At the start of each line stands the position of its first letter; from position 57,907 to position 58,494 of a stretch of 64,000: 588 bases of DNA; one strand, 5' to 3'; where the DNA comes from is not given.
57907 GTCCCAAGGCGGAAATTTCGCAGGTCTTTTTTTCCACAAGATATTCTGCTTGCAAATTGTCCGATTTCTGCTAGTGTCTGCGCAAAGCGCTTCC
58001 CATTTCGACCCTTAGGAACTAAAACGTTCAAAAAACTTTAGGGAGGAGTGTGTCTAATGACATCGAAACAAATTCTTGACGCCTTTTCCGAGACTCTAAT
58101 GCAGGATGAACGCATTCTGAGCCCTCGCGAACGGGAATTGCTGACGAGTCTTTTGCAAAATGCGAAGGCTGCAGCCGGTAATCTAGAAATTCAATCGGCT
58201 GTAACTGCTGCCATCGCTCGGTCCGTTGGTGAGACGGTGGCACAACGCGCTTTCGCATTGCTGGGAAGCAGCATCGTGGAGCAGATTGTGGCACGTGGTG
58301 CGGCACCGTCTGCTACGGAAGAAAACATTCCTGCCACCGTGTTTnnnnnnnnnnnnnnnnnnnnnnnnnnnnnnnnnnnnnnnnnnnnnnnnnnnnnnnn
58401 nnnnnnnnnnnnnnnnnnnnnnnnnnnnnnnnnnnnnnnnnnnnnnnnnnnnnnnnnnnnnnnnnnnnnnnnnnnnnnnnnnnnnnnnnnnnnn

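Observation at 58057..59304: Prolyl-hydroxylase-type 2OG oxygenase fused in cis to a duplicated collagen/extensin-like (GPQPPS)n segment: enzyme with a built-in candidate substrate?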

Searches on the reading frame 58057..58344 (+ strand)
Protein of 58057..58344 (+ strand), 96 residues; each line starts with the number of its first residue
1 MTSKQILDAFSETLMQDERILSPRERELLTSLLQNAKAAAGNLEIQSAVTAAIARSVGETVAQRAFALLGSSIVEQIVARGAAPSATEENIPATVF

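Call 35: search_protein_representatives(protein=window:58057-58344:+)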
Query: 96 residues. Proteins with E-value up to 0.001 (for the whole library): 151; up to 1e-10: 66; up to 1e-30: 5. The best 150 are listed.
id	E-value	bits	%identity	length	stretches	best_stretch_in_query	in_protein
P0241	6.6e-35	134.6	81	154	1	1-93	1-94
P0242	7.6e-35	134.4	89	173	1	1-83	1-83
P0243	8.3e-32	124.7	74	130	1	1-94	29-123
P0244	8.0e-31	121.6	83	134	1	1-83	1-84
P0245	1.0e-30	121.3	72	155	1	1-93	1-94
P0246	9.1e-30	118.3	76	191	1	1-95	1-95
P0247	3.2e-28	113.4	75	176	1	1-84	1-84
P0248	4.4e-28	112.9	75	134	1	1-86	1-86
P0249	6.5e-28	112.4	76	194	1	1-88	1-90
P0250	7.1e-25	102.7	72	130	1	1-93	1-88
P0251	3.8e-23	97.3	68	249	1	2-83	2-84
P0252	4.4e-23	97.0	63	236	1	1-91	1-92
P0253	9.0e-23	96.1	65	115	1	1-86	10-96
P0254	1.5e-22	95.4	68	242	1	1-82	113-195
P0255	1.5e-22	95.4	70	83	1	1-79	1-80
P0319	1.7e-09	54.0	48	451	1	1-88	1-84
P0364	2.9e-06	43.7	36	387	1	5-84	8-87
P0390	6.1e-04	36.3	29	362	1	5-79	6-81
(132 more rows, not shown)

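Call 40: find_encoding_contigs(protein=P0319, flank=5000, max_places=2)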
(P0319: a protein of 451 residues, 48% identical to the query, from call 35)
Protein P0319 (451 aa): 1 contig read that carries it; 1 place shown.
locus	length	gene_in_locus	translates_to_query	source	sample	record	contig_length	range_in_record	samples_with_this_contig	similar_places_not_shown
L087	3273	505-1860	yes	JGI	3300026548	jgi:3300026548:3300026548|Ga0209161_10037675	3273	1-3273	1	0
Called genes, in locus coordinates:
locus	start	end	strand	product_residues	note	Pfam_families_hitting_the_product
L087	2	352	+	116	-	PF13507:GATase_5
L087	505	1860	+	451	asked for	PF13640:2OG-FeII_Oxy_3, PF13661:2OG-FeII_Oxy_4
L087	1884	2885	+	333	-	-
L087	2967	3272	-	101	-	?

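Call 41: find_encoding_contigs(protein=P0364, flank=5000, max_places=2)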
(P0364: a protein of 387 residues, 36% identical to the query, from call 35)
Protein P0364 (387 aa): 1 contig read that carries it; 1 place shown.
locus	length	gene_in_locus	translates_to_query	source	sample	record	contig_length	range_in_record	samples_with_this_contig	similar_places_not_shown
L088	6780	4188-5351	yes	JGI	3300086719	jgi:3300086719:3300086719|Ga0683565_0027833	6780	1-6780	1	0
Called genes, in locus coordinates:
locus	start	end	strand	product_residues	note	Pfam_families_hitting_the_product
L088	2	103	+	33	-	?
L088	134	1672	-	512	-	PF22483:Mu-transpos_C_2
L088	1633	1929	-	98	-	-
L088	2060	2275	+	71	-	-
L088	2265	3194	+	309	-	PF13640:2OG-FeII_Oxy_3, PF13661:2OG-FeII_Oxy_4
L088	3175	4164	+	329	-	PF13640:2OG-FeII_Oxy_3 (faint)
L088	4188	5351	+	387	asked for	PF13640:2OG-FeII_Oxy_3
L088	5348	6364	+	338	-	-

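Call 46: search_protein_families(library=pfam, proteins=[window:58057-58344:+, L088:2265-3194:+, L088:3175-4164:+, L088:5348-6364:+], max_evalue=10)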
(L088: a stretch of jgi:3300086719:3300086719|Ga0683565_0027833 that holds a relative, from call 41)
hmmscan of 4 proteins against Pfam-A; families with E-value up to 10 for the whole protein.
seq(96 aa): 3 families
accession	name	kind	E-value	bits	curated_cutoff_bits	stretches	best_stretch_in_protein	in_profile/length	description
PF20721.2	C19orf12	-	0.055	13.7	30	1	25-77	102-155/163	C19orf12-like protein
PF16507.11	HEAT_PSME4_mid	-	0.14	11.3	25.2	1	29-90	300-358/524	Proteasome activator complex subunit 4, mid HEAT repeats region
PF04077.17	DsrH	-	0.18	12.5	24.4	1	22-64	2-45/88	DsrH like protein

L088:2265-3194:+ (309 aa): 4 families
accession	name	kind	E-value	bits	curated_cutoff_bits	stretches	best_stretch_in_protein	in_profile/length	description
PF13640.12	2OG-FeII_Oxy_3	-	2e-18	67.6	27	1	203-308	2-98/98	2OG-Fe(II) oxygenase superfamily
PF13661.12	2OG-FeII_Oxy_4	-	7.2e-14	52.5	27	1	205-308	4-98/98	2OG-Fe(II) oxygenase superfamily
PF13759.12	2OG-FeII_Oxy_5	-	0.0012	19.6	27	1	261-290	61-90/101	Putative 2OG-Fe(II) oxygenase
PF08899.16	DUF1844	-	0.0025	18.4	27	1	8-42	39-73/76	Domain of unknown function (DUF1844)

L088:3175-4164:+ (329 aa): 2 families
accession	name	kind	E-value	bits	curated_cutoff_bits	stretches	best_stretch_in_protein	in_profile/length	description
PF13640.12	2OG-FeII_Oxy_3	-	2.2e-05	25.8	27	1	133-209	24-87/98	2OG-Fe(II) oxygenase superfamily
PF03544.19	TonB_C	-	0.13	13.1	24.6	1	255-285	9-38/79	Gram-negative bacterial TonB protein C-terminal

L088:5348-6364:+ (338 aa): 0 families

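Call 53: find_homologous_proteins(query=L088:2265-3194:+, max_evalue=1e-10)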
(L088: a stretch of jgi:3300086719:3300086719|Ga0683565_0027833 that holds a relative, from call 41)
Query L088:2265-3194:+ (309 aa): 1125 proteins with E <= 1e-10 among 2649 candidates; the best 120 are listed.
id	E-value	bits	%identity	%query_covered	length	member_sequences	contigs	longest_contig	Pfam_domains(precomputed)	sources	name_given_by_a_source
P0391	2.8e-202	688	100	100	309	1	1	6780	PF13640.13,PF13661.13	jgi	jgi:Rps23 Pro-64 3,4-dihydroxylase Tpa1-like proline 4-hydroxylase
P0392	3.9e-81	291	60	68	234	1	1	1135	PF13640.13,PF13661.13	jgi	jgi:SM-20-related protein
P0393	1.1e-76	276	62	64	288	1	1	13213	PF13640.13,PF13661.13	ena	-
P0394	3.4e-74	268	56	64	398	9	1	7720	PF13640.13,PF13661.13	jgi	-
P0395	1.5e-73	266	57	64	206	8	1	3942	PF13640.13,PF13661.13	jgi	jgi:Rps23 Pro-64 3,4-dihydroxylase Tpa1-like proline 4-hydroxylase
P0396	1.8e-73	266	55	64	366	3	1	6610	PF13640.13,PF13661.13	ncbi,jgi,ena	-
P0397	1.7e-72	263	51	82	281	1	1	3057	PF13640.13,PF13661.13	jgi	jgi:Rps23 Pro-64 3,4-dihydroxylase Tpa1-like proline 4-hydroxylase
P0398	1.1e-71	260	57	65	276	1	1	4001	PF13640.13,PF13661.13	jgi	jgi:Rps23 Pro-64 3,4-dihydroxylase Tpa1-like proline 4-hydroxylase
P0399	4.3e-71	258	54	64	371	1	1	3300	PF13640.13,PF13661.13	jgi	jgi:Rps23 Pro-64 3,4-dihydroxylase Tpa1-like proline 4-hydroxylase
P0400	1.2e-70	257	55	64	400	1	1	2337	PF13640.13,PF13661.13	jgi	jgi:SM-20-related protein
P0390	3.4e-70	255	38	97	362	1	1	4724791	PF13640.13,PF13661.13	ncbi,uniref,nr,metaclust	ncbi:2OG-Fe(II) oxygenase [Gloeobacter kilaueensis]|uniref:2OG-Fe(II) oxygenase n=1 Tax=Gloeobacter 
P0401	4.1e-70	255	57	64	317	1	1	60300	PF13640.13,PF13661.13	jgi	jgi:SM-20-related protein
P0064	5.9e-70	254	54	67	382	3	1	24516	PF13640.13,PF13661.13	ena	-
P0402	1.4e-69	253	43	93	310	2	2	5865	PF13640.13,PF13661.13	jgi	jgi:Rps23 Pro-64 3,4-dihydroxylase Tpa1-like proline 4-hydroxylase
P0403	1.9e-69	253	53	64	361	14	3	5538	PF13640.13,PF13661.13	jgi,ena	-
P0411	1.4e-67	247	52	70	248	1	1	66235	PF13640.13,PF13661.13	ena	-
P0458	5.2e-64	235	54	63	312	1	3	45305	PF13640.13,PF13661.13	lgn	-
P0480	1.1e-62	230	53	66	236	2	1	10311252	PF13640.13,PF13661.13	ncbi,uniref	ncbi:2OG-Fe(II) oxygenase [Myxococcus stipitatus]|uniref:2OG-Fe(II) oxygenase n=1 Tax=Myxococcus sti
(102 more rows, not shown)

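Call 54: find_encoding_contigs(protein=P0480, flank=5000, max_places=1)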
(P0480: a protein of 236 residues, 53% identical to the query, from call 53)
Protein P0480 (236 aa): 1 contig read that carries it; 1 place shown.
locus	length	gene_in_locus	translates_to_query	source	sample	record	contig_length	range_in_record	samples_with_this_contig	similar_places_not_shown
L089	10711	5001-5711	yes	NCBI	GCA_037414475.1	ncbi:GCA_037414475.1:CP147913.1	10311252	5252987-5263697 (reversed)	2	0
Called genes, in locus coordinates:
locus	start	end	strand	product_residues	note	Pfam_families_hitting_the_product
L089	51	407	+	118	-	PF00085:Thioredoxin, PF13098:Thioredoxin_2 (weak)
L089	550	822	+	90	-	-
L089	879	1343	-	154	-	-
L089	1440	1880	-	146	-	PF20888:SVN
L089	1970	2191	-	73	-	-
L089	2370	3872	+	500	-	PF22842:Pel9A-like_beta_helix (weak), PF13229:Beta_helix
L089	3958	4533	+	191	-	PF01965:DJ-1_PfpI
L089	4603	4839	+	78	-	-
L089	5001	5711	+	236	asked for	PF13640:2OG-FeII_Oxy_3, PF13661:2OG-FeII_Oxy_4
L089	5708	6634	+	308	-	-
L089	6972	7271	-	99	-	-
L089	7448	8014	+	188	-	-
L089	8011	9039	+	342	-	-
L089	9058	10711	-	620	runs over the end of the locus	PF00005:ABC_tran, PF13304:AAA_21 (faint)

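Call 55: find_encoding_contigs(protein=P0390, flank=5000, max_places=1)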
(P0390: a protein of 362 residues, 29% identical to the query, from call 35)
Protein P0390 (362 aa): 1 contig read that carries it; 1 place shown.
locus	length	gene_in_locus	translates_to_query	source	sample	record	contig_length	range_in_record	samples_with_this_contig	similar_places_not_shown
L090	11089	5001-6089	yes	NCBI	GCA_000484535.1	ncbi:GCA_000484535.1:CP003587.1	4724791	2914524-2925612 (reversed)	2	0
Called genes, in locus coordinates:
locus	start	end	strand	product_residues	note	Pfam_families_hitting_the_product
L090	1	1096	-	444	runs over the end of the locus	PF02875:Mur_ligase_C (faint), PF08245:Mur_ligase_M (faint), PF27239:FOL3_C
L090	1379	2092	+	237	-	PF07638:Sigma70_ECF, PF08281:Sigma70_r4_2, PF04545:Sigma70_r4 (weak)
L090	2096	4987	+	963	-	PF07719:TPR_2 (faint), PF13424:TPR_12 (faint), PF13428:TPR_14 (faint), PF00069:Pkinase, PF07714:PK_Tyr_Ser-Thr, PF03109:ABC1 (weak), PF13431:TPR_17 (faint), PF00515:TPR_1 (faint), +6 more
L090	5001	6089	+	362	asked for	PF13640:2OG-FeII_Oxy_3, PF13661:2OG-FeII_Oxy_4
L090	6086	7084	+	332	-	-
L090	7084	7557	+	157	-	PF12694:cpYpsA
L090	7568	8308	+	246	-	PF04402:SIMPL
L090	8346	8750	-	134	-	-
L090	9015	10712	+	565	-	PF02321:OEP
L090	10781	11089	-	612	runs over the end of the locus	PF06480:FtsH_ext, PF06068:TIP49 (faint), PF00004:AAA, PF07728:AAA_5 (faint), PF17862:AAA_lid_3, PF01434:Peptidase_M41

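Call 59: search_protein_families(library=padloc, proteins=[L088:3175-4164:+], max_evalue=0.01)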
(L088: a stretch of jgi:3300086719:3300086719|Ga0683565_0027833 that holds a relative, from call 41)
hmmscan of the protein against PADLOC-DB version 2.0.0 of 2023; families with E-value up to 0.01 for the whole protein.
L088:3175-4164:+ (329 aa): 1 family
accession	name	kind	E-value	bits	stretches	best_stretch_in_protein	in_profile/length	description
PDLC01653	2OG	-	1.6e-05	23.6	1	120-207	4-69/81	"CAS-I,CAS-II,CAS-III,CAS-IV,CAS-V,CAS-VI; associated"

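Call 60: search_protein_families(library=pfam, proteins=[L090:2096-4987:+, L090:1379-2092:+], max_evalue=0.001)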
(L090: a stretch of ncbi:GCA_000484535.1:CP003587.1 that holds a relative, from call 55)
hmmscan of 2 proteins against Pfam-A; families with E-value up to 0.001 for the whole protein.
L090:2096-4987:+ (963 aa): 20 families
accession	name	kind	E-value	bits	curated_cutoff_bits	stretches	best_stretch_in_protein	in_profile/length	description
PF00069.31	Pkinase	-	6.4e-48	163.9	31.7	1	93-370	1-253/263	Protein kinase domain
PF07714.23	PK_Tyr_Ser-Thr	-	1.9e-37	129.4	23.1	1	95-323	3-230/258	Protein tyrosine and serine/threonine kinase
PF13414.12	TPR_11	-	5e-19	68.1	26.8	2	647-678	11-42/42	TPR repeat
PF14559.12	TPR_19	-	2.1e-16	60.4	25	1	647-704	8-64/68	Tetratricopeptide repeat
PF13181.12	TPR_8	-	7.8e-16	57.3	25.7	1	732-765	1-34/34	Tetratricopeptide repeat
PF13431.12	TPR_17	-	4.6e-12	45.6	24.4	0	755-787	2-34/34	Tetratricopeptide repeat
PF07719.23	TPR_2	-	3.8e-10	39.5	27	0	732-765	1-34/34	Tetratricopeptide repeat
PF23914.1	TPR_CcmH_CycH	-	1.4e-09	38.4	42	1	728-832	46-153/158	Cytochrome c-type biogenesis protein H TPR domain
PF13428.12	TPR_14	-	5.3e-09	36.3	23.5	0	665-705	2-42/44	Tetratricopeptide repeat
PF03109.22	ABC1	-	9.7e-08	31.9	22.9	1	169-259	144-233/244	ABC1 atypical kinase-like domain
PF13432.12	TPR_16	-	2.8e-07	31.3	32.7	0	651-696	18-63/65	Tetratricopeptide repeat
PF13424.12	TPR_12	-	3e-07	31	30.1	1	731-794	2-73/77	Tetratricopeptide repeat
PF13371.12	TPR_9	-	5.5e-07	29.9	35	0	648-695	13-60/73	Tetratricopeptide repeat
PF00515.34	TPR_1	-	1.7e-06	28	27.8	0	738-765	7-34/34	Tetratricopeptide repeat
PF25063.1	ARM_TT21_C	-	4.2e-05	24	35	0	704-760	101-157/209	Tetratricopeptide repeat protein 21 C-terminal ARM domain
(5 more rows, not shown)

L090:1379-2092:+ (237 aa): 3 families
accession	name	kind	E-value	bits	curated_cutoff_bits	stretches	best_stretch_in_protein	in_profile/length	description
PF07638.17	Sigma70_ECF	-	3.9e-52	177.3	21.1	1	54-235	2-183/185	ECF sigma factor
PF08281.18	Sigma70_r4_2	-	3.6e-09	36.6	25.7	1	185-230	8-53/54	Sigma-70, region 4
PF04545.22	Sigma70_r4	-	2.7e-06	27.2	24.1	1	185-224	2-41/50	Sigma-70, region 4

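Call 72: find_encoding_contigs(protein=P0458, flank=5000, max_places=1)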
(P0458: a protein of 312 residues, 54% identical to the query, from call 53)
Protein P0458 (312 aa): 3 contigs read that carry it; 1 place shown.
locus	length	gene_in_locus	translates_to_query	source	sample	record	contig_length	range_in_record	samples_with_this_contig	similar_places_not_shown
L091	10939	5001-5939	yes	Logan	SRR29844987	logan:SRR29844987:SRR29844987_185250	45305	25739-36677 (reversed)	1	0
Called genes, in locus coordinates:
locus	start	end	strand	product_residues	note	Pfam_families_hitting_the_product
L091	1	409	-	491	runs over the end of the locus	-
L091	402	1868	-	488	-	PF07942:CARME, PF08241:Methyltransf_11, PF13649:Methyltransf_25 (weak)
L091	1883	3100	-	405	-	-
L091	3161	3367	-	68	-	-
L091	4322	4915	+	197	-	-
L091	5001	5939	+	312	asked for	PF13640:2OG-FeII_Oxy_3, PF13661:2OG-FeII_Oxy_4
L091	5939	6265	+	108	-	-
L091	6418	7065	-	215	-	PF13358:DDE_3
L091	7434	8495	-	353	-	PF00817:IMS, PF11799:IMS_C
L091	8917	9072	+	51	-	-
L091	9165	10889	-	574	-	-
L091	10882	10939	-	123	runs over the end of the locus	-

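Call 73: find_encoding_contigs(protein=P0411, flank=5000, max_places=1)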
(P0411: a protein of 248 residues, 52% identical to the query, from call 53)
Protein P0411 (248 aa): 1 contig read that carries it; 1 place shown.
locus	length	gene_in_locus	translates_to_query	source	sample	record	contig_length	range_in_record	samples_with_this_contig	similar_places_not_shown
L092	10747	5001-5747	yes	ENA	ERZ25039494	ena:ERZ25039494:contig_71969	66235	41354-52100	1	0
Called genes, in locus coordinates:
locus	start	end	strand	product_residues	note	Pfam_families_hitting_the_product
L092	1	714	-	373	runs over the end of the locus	PF02350:Epimerase_2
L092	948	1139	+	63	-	-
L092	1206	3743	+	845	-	PF13567:DUF4131, PF03772:Competence, PF00753:Lactamase_B, PF12706:Lactamase_B_2 (weak)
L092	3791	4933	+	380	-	PF02746:MR_MLE_N, PF13378:MR_MLE_C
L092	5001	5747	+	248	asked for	PF13640:2OG-FeII_Oxy_3, PF13661:2OG-FeII_Oxy_4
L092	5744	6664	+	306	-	PF13640:2OG-FeII_Oxy_3 (weak)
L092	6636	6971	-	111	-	-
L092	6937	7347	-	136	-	-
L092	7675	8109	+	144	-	-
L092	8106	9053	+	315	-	-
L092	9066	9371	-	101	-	-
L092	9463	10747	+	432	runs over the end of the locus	PF07969:Amidohydro_3, PF01979:Amidohydro_1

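Call 74: find_encoding_contigs(protein=P0401, flank=5000, max_places=1)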
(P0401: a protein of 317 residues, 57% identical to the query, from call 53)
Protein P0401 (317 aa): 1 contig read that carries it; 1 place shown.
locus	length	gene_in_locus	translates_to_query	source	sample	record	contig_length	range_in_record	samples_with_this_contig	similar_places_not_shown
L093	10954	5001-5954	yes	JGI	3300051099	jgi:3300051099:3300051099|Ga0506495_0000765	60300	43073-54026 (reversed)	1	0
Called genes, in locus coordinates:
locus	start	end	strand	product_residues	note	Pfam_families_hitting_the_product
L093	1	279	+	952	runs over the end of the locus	PF00069:Pkinase, PF07714:PK_Tyr_Ser-Thr, PF03109:ABC1 (weak), PF14531:Kinase-like (weak), PF13414:TPR_11 (faint), PF13431:TPR_17 (faint), PF13432:TPR_16 (faint), PF14559:TPR_19 (faint), +7 more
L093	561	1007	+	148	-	-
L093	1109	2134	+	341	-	-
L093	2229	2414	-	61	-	-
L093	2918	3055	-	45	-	-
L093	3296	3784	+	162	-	-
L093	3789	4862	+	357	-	PF01501:Glyco_transf_8 (faint)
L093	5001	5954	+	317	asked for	PF13640:2OG-FeII_Oxy_3, PF13661:2OG-FeII_Oxy_4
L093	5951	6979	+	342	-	-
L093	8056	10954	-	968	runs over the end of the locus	PF13428:TPR_14 (faint), PF00069:Pkinase, PF01636:APH (faint), PF07714:PK_Tyr_Ser-Thr, PF14531:Kinase-like (weak), PF13176:TPR_7 (faint), PF14559:TPR_19 (faint), PF00515:TPR_1 (faint), +3 more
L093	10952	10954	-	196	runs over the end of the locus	PF07638:Sigma70_ECF, PF08281:Sigma70_r4_2, PF04545:Sigma70_r4 (weak)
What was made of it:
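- yebC is not near the pair in Gloeobacter, Myxococcus, L088, L092 or L093 (calls 41, 54, 55, 73, 74).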

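Call 76: search_protein_families(library=pfam, proteins=[L093:3789-4862:+, L093:3296-3784:+, L093:1109-2134:+, L091:4322-4915:+, L089:4603-4839:+], max_evalue=1)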
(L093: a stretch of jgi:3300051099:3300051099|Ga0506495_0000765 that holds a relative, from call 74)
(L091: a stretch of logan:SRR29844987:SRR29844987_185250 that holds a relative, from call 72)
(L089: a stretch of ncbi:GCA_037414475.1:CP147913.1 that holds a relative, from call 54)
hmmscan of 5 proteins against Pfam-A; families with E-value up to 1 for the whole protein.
L093:3789-4862:+ (357 aa): 2 families
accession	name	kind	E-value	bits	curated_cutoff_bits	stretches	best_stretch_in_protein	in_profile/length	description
PF01501.26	Glyco_transf_8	-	1.6e-05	25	24.3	1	91-182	91-172/253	Glycosyl transferase family 8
PF11051.14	Mannosyl_trans3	-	0.26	11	22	1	22-122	18-115/273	Mannosyltransferase putative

L093:3296-3784:+ (162 aa): 0 families

L093:1109-2134:+ (341 aa): 3 families
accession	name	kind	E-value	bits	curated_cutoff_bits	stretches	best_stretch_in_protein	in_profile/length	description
PF21959.2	DUF6923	-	0.012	15.8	27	1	67-100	141-174/234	Repeat of unknown function (DUF6923)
PF08450.18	SGL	-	0.018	15.1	26.3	0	262-335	90-162/246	SMP-30/Gluconolactonase/LRE-like region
PF24684.1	Vgb_lyase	-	0.033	13.4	50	1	58-92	14-47/290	Virginiamycin B lyase family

L091:4322-4915:+ (197 aa): 1 family
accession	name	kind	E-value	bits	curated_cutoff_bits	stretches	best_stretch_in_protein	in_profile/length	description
PF03755.18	YicC-like_N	-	0.044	14.6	25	1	42-113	86-154/156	Endoribonuclease YicC-like, N-terminal region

L089:4603-4839:+ (78 aa): 0 families
